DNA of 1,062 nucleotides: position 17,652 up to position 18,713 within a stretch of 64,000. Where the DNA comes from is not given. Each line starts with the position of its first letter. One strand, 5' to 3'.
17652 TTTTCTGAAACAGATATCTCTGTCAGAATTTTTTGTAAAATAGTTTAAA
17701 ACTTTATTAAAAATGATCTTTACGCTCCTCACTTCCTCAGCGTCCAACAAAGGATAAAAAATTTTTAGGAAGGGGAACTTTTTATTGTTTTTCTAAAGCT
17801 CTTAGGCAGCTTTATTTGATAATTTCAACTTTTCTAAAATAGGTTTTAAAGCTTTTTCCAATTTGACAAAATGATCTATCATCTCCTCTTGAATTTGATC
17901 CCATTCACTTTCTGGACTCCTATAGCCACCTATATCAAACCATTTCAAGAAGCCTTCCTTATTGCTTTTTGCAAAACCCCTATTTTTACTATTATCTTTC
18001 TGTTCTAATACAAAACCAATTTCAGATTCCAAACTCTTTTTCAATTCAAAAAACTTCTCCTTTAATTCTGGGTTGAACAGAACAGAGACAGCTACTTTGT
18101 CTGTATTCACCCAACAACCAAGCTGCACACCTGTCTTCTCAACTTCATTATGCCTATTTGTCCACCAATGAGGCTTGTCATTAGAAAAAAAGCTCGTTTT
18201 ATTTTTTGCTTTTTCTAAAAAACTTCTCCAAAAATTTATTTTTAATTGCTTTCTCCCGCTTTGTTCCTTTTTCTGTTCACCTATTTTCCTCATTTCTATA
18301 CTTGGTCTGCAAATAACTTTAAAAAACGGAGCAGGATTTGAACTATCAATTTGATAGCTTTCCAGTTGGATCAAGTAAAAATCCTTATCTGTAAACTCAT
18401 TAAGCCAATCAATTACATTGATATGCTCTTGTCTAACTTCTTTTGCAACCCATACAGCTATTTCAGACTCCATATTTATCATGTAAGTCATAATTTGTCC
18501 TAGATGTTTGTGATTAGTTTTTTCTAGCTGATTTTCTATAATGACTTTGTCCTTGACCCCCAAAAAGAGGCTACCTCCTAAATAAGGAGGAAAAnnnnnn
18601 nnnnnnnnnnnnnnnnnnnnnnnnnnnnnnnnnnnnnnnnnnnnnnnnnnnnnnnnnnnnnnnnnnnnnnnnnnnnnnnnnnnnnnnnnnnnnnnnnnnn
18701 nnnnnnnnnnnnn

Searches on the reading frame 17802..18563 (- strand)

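Call 51: search_protein_families(library=pfam, proteins=[window:17802-18563:-], max_evalue=0.001)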
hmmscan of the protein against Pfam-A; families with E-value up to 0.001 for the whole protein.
window:17802-18563:- (253 aa): 1 family
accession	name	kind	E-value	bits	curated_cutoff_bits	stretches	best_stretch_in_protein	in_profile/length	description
PF14088.11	DUF4268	-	1.8e-06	28.5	27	1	107-242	1-139/140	Domain of unknown function (DUF4268)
